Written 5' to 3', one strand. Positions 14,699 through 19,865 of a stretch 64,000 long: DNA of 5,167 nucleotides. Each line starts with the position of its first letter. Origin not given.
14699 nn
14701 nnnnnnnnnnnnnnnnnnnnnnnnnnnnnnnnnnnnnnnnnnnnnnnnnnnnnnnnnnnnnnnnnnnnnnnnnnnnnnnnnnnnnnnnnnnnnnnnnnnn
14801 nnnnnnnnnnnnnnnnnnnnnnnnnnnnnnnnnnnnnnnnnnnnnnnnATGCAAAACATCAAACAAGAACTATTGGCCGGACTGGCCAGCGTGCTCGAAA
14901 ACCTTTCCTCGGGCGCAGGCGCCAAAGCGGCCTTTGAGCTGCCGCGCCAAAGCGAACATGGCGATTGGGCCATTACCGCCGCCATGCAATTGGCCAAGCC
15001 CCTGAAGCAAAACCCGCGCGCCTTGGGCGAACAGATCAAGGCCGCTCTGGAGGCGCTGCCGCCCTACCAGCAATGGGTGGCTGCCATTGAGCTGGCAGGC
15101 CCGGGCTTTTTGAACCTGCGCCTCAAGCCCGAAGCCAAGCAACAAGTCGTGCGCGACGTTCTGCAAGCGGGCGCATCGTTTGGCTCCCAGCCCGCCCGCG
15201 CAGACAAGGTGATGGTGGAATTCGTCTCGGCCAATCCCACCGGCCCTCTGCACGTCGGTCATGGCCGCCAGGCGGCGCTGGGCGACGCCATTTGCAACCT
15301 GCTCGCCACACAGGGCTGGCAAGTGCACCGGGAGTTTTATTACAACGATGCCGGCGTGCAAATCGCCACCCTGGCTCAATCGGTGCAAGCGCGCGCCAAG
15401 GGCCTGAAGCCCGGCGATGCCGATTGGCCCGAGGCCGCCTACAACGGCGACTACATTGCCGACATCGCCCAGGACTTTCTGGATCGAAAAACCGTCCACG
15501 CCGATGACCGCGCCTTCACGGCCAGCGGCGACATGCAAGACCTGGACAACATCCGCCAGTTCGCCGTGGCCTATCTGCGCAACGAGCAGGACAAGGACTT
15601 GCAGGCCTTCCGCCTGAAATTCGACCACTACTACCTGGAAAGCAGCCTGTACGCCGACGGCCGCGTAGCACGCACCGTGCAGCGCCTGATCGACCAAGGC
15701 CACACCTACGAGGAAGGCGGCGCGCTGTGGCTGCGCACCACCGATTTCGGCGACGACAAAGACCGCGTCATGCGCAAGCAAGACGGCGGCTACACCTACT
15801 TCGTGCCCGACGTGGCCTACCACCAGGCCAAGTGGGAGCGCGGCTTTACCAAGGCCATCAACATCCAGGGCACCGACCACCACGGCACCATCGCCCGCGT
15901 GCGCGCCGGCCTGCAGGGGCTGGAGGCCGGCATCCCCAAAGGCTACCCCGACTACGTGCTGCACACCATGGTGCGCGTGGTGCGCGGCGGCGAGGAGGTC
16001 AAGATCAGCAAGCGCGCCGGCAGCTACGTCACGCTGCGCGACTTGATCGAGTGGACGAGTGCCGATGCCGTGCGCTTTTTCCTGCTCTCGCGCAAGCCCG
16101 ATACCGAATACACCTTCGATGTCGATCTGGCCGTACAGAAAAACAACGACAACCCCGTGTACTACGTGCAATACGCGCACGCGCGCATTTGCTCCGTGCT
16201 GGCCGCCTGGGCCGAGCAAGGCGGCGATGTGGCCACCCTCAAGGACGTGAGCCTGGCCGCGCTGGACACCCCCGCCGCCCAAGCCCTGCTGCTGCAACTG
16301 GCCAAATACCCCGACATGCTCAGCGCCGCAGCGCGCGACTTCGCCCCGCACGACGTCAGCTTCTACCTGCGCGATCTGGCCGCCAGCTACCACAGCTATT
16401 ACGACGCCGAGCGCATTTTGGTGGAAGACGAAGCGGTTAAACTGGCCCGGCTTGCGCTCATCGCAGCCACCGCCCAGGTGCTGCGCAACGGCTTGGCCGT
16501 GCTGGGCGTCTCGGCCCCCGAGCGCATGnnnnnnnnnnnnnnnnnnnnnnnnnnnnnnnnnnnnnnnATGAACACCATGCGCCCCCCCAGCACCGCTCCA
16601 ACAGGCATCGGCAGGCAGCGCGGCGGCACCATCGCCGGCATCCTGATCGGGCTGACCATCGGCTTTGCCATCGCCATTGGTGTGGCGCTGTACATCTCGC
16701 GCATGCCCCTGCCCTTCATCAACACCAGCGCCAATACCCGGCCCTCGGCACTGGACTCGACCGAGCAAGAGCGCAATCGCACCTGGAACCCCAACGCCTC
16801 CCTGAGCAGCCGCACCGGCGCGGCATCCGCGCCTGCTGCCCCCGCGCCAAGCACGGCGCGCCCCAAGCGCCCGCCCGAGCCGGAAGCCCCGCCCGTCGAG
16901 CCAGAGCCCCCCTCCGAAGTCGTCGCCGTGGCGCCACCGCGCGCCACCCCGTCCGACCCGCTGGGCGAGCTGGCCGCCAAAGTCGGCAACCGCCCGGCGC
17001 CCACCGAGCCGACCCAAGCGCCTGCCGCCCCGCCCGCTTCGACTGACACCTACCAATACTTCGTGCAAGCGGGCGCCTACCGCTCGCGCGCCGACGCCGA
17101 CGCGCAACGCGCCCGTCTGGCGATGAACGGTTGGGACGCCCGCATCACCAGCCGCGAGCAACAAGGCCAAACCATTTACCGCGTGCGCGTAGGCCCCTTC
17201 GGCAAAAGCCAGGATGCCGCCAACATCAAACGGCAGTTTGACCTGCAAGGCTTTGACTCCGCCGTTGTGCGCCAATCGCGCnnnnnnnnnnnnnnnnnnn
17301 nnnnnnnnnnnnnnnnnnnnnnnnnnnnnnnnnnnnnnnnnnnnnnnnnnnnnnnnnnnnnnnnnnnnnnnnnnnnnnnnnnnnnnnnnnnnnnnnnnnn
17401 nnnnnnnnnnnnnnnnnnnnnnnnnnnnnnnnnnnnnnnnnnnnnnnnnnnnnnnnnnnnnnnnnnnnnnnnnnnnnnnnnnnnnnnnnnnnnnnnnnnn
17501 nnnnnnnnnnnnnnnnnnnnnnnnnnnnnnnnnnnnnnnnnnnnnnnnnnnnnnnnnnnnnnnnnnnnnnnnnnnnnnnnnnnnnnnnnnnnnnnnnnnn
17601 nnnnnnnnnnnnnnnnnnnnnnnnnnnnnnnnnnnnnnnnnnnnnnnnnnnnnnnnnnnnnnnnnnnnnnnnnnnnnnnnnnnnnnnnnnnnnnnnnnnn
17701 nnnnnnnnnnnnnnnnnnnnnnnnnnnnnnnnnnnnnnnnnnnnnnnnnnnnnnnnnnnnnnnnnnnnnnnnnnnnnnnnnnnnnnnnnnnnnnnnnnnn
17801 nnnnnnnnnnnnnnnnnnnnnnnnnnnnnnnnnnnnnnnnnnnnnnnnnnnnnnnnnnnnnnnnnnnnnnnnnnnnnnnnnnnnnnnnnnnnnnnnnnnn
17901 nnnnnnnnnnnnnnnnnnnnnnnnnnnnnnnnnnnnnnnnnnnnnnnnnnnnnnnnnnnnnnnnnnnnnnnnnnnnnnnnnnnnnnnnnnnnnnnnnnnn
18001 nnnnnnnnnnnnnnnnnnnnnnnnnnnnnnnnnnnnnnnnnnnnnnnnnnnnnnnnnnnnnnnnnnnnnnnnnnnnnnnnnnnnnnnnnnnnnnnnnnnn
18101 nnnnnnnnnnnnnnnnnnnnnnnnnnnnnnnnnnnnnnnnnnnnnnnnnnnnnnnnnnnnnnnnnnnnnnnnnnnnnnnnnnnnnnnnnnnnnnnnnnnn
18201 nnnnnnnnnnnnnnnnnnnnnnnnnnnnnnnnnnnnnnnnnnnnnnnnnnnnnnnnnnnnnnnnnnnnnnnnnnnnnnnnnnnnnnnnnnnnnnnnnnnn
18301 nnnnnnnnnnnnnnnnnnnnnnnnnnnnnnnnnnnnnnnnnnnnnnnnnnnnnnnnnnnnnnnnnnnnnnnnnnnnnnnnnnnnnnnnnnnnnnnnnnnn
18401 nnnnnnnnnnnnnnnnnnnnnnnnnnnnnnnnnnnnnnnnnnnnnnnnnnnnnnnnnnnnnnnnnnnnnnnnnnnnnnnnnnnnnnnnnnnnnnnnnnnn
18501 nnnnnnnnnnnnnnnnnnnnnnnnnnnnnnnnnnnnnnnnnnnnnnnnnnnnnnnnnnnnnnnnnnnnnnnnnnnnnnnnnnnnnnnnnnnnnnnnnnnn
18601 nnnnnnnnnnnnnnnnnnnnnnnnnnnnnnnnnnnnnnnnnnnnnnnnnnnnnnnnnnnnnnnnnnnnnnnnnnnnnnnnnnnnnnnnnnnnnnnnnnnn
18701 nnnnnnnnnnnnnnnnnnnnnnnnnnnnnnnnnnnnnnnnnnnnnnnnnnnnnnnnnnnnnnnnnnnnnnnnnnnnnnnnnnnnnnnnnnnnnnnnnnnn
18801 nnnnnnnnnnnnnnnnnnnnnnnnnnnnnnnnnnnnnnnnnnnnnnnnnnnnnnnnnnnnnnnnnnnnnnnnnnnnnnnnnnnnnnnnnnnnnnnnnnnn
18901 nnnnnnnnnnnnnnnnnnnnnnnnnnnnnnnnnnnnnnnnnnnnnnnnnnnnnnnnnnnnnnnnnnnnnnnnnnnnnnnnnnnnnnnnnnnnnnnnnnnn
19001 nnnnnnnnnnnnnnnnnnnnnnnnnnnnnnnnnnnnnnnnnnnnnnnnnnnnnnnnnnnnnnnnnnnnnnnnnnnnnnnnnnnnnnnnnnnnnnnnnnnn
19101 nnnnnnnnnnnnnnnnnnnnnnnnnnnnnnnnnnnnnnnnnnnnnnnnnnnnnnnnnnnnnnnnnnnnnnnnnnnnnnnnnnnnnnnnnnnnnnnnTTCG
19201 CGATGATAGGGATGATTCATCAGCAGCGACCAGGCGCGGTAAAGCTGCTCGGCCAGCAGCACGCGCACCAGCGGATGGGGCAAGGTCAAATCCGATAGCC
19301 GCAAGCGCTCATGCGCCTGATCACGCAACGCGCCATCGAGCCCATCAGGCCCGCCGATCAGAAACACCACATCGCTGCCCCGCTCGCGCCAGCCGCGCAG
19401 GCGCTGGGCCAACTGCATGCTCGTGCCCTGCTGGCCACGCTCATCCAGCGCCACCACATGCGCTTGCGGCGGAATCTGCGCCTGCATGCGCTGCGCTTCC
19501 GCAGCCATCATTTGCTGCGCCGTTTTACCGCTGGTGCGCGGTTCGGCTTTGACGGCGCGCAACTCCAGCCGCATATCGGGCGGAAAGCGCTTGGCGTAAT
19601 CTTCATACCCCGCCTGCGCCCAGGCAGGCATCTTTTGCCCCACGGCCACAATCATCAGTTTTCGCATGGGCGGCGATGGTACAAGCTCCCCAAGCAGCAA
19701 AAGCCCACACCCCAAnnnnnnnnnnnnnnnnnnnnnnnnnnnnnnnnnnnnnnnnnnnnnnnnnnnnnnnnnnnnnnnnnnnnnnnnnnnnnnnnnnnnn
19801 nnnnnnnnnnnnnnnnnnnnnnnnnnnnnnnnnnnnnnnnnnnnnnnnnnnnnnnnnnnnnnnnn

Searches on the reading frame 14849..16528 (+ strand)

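Call 90: search_protein_families(library=pfam, proteins=[window:14849-16528:+], max_evalue=0.00001)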
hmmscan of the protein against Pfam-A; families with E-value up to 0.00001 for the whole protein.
window:14849-16528:+ (560 aa): 5 families
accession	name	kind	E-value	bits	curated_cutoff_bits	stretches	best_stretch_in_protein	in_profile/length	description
PF05746.21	DALR_1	-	2.1e-33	115.3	22.3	1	440-560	1-117/117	DALR anticodon binding domain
PF00750.26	tRNA-synt_1d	-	8.9e-23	81.2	23.3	1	102-404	3-299/349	tRNA synthetases class I (R), catalytic domain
PF03485.21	Arg_tRNA_synt_N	-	1.1e-16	61.6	21.5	1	9-92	4-85/85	Arginyl tRNA synthetase N terminal domain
PF01921.24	tRNA-synt_1f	-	1.8e-06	27.6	27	0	379-435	278-331/360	tRNA synthetases class I (K)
PF00133.28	tRNA-synt_1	-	4.2e-06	26.2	22.7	0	129-173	33-77/414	tRNA synthetases class I (I, L, M and V)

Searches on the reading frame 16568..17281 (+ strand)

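Call 90: search_protein_families(library=pfam, proteins=[window:16568-17281:+], max_evalue=0.00001)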
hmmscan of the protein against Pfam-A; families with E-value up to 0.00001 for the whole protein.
window:16568-17281:+ (238 aa): 1 family
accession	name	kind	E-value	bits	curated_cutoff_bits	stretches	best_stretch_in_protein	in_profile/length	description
PF05036.18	SPOR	-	3.2e-16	59.9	21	1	163-235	4-76/76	SPOR domain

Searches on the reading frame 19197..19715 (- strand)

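Call 90: search_protein_families(library=pfam, proteins=[window:19197-19715:-], max_evalue=0.00001)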
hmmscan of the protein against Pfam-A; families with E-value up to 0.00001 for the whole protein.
window:19197-19715:- (173 aa): 1 family
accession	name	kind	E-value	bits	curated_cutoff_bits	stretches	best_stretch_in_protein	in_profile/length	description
PF02590.22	SPOUT_MTase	-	5.3e-49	166.6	27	1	19-171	2-154/154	Predicted SPOUT methyltransferase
